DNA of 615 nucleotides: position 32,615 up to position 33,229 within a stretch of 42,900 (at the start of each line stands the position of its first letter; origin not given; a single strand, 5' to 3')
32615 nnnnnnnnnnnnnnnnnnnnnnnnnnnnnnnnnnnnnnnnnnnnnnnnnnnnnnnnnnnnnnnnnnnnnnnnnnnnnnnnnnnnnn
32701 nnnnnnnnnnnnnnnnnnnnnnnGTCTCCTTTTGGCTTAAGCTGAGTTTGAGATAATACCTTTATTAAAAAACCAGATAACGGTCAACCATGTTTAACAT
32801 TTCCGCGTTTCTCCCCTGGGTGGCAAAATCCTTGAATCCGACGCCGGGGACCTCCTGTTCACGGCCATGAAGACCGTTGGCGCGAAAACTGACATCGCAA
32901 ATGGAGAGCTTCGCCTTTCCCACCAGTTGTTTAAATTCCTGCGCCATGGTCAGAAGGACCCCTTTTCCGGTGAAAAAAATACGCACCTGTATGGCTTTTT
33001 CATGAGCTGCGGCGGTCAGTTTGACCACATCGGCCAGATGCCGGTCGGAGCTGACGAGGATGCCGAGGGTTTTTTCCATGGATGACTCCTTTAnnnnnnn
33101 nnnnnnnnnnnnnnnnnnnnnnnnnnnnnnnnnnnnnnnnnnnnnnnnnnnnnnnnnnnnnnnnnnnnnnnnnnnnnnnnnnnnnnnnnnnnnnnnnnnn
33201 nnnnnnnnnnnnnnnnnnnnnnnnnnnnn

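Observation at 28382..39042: Sigma54/PAS-activator-controlled 12-gene locus joining an outer-membrane barrel, a YeeE-TusA-DsrE-like sulfur relay, an octaheme cytochrome c, a cytochrome b and a MenA-like prenyltransferase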

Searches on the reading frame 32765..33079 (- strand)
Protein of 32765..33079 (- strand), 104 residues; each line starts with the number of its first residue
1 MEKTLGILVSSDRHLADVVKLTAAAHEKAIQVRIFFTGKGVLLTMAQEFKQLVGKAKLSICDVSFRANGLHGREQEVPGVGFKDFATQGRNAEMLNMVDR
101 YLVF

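Call 3: search_protein_families(library=pfam, proteins=[window:32765-33079:-], max_evalue=0.01)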
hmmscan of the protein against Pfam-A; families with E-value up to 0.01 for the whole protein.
window:32765-33079:- (104 aa): 1 family
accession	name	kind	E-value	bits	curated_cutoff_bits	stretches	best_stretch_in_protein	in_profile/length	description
PF02635.20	DsrE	-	0.0012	19.4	22.7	0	21-104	23-116/116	DsrE/DsrF-like family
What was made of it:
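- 32765..33079 (-): p104: DsrE-like subunit (DsrE type II) with the single invariant cysteine, Cys61. Pfam DsrE E=0.0012 for the window protein (call 3).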

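Call 5: search_protein_families(library=ncbifam, proteins=[window:32765-33079:-], max_evalue=0.01)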
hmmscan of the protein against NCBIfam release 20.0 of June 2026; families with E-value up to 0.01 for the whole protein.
window:32765-33079:- (104 aa): 0 families

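Call 23: find_encoding_contigs(protein=window:32765-33079:-, flank=10000, max_places=6)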
Protein window:32765-33079:- (104 aa): no gene with exactly this product is on record in the collection.

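Call 32: search_solved_structures(query=A1, max_evalue=10, show_alignments=1)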
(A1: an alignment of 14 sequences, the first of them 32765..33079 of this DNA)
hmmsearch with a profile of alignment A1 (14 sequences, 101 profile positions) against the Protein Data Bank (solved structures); distinct sequences matched with E-value up to 10: 12.
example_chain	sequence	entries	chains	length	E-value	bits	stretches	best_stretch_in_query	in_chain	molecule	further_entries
2dt9_A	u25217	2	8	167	0.39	14.1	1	44-96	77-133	Aspartokinase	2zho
7e0m_A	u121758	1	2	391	0.66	13.4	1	13-61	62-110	Phospholipase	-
5njt_N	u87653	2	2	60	0.85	13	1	57-78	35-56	30S ribosomal protein S14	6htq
3j9w_AN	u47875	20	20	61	0.87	13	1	57-78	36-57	30S ribosomal protein uS14 | 30S ribosomal protein S14 | 30S ribosomal protein S14 type Z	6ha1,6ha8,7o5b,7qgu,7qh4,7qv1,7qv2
7nhn_o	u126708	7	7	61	0.88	13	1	57-78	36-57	30S ribosomal protein S14 type Z | Small ribosomal subunit protein uS14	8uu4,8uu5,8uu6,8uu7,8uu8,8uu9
5li0_n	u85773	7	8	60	0.95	12.9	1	57-77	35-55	30S ribosomal protein S14 type Z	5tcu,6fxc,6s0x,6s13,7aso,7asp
5nd8_n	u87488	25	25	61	0.97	12.8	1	57-77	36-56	30S ribosomal protein S14 type Z | Small ribosomal subunit protein uS14B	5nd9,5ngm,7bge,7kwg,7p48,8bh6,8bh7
6o8w_n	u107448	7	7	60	1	12.8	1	57-78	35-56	30S ribosomal protein S14 type Z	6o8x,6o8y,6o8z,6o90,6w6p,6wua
7nhl_o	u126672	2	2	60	1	12.8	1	57-77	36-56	30S ribosomal protein S14 type Z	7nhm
7nhk_o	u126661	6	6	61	1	12.8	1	57-78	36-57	30S ribosomal protein S14 type Z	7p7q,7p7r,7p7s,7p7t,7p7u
3e0y_A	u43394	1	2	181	1.3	12.5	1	3-62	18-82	Conserved domain protein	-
7bv3_A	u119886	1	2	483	1.6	12.1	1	19-97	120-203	Glycosyltransferase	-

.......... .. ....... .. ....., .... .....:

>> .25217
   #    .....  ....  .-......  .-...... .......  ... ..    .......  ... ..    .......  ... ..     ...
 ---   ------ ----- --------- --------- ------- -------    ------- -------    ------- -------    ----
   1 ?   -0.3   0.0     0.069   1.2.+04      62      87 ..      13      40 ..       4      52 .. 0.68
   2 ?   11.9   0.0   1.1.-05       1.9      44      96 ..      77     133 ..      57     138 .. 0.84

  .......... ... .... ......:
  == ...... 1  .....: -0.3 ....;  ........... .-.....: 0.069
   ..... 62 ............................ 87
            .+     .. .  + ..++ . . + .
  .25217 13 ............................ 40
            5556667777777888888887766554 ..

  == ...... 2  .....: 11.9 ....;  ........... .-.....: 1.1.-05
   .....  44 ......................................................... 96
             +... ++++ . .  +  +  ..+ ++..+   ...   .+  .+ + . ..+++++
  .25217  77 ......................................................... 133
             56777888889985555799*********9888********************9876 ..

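Call 43: find_homologous_proteins(query=window:32765-33079:-)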
Query window:32765-33079:- (104 aa): 626 proteins with E <= 0.001 among 628 candidates; the best 120 are listed.
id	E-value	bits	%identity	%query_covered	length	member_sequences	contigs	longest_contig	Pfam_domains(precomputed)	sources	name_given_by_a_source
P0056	2.9e-56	205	95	100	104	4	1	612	-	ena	-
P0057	1.1e-53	197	88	100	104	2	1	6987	-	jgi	jgi:hypothetical protein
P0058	1.1e-49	184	85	100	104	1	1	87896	-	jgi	jgi:hypothetical protein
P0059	1.8e-49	183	83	100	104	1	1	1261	-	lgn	-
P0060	4.8e-49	182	82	100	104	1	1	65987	-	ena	-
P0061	1.8e-48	180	81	100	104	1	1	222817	-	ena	-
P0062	2.7e-45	170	80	100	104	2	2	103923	-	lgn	-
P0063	2.2e-44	167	76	100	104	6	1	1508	PF02635.21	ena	-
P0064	2.4e-44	167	77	100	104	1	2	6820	PF02635.21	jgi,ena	-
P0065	6.7e-44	166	75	100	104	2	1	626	PF02635.21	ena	-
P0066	1.4e-43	165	76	100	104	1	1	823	PF02635.21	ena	-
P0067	1.7e-43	164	78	100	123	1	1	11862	-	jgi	jgi:hypothetical protein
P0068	1.8e-43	164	78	100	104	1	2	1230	-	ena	-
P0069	2.2e-43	164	76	100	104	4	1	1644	PF02635.21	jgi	jgi:predicted peroxiredoxin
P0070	2.2e-43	164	77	100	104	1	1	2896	-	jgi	jgi:hypothetical protein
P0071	3.3e-43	163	75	100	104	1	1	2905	PF02635.21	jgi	jgi:predicted peroxiredoxin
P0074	1.1e-42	162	75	100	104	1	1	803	PF02635.21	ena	-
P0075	1.5e-42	161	75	100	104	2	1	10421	PF02635.21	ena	-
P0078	2.6e-42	160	74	100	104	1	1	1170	PF02635.21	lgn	-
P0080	2.9e-42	160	76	100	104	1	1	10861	PF02635.21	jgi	jgi:predicted peroxiredoxin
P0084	5.0e-42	160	72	100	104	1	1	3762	PF02635.21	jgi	jgi:predicted peroxiredoxin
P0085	5.1e-42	160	75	100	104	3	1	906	PF02635.21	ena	-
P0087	7.0e-42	159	75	100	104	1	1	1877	PF02635.21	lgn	-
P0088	8.4e-42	159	73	100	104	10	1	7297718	PF02635.21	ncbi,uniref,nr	ncbi:hypothetical protein DSCW_56610 [Desulfosarcina widdelii]|uniref:Uncharacterized protein n=1 Ta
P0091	2.6e-41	157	73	100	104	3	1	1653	PF02635.21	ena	-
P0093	6.7e-41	156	72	100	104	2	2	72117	PF02635.21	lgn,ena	-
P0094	7.1e-41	156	74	100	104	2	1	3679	PF02635.21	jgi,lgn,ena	-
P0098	1.1e-40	155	74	100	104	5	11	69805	PF02635.21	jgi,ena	jgi:predicted peroxiredoxin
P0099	1.3e-40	155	70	100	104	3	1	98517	PF02635.21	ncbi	-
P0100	1.3e-40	155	70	100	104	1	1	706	PF02635.21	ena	-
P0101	1.4e-40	155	71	100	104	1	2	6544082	PF02635.21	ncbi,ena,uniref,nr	ncbi:DsrE family protein [Breoghania sp.]|uniref:DsrE family protein n=1 Tax=Breoghania sp. TaxID=20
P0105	2.0e-40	154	72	100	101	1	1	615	PF02635.21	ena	-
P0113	3.1e-40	154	71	100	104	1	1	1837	PF02635.21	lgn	-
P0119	5.9e-40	153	71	100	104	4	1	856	PF02635.21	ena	-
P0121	9.7e-40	152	70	100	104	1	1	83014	PF02635.21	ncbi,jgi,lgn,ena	-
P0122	1.0e-39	152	70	100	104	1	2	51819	PF02635.21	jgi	-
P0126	2.6e-39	151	69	100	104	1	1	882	PF02635.21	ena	-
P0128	2.9e-39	151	70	100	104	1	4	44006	PF02635.21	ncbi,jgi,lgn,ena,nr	ncbi:MAG: hypothetical protein DRH37_00900 [Deltaproteobacteria bacterium]|nr:MAG: hypothetical prot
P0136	5.0e-39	150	72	100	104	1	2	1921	PF02635.21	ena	-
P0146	3.4e-38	147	70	100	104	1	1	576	PF02635.21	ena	-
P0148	4.2e-38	147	66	100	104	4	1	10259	PF02635.21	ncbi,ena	-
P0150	4.7e-38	147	72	100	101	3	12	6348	PF02635.21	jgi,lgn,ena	jgi:predicted peroxiredoxin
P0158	1.0e-37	146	72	100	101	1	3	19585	PF02635.21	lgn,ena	-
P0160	1.5e-37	145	72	100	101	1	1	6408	PF02635.21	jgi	jgi:predicted peroxiredoxin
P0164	1.9e-37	145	73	100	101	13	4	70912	PF02635.21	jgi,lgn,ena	jgi:predicted peroxiredoxin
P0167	2.1e-37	145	71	100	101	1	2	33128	PF02635.21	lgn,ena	-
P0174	4.0e-37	144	70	100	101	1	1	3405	PF02635.21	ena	-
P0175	4.1e-37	144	72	100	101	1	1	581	PF02635.21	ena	-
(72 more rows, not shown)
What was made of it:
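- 32765..33079 (-): PF02635 is on record for many of 626 homologs, some of them named 'DsrE family protein' (call 43).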

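Call 44: find_encoding_contigs(protein=P0088, flank=10000, max_places=3)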
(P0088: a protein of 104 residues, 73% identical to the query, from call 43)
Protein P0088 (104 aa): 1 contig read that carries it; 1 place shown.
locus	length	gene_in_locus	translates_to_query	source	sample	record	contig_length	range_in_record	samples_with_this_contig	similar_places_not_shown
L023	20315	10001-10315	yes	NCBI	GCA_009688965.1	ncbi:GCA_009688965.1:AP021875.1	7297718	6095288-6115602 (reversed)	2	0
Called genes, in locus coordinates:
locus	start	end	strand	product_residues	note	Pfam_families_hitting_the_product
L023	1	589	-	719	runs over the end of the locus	PF03190:Thioredox_DsbH, PF13899:Thioredoxin_7 (weak)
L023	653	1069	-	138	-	PF00581:Rhodanese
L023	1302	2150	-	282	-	PF01634:HisG, PF08029:HisG_C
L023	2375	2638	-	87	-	PF01503:PRA-PH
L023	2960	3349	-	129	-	PF12844:HTH_19 (weak), PF01381:HTH_3 (weak)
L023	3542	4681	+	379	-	PF00072:Response_reg, PF00512:HisKA (weak)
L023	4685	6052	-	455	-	PF00989:PAS, PF08448:PAS_4, PF13188:PAS_8, PF13426:PAS_9, PF00158:Sigma54_activat, PF14532:Sigma54_activ_2, PF07728:AAA_5, PF25601:AAA_lid_14, +2 more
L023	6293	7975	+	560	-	PF11853:DUF3373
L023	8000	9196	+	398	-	PF04143:Sulf_transp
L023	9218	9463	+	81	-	PF01206:TusA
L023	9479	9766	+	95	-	-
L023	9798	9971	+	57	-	-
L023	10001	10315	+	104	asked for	PF02635:DsrE (weak)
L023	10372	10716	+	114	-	-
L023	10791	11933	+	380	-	PF00581:Rhodanese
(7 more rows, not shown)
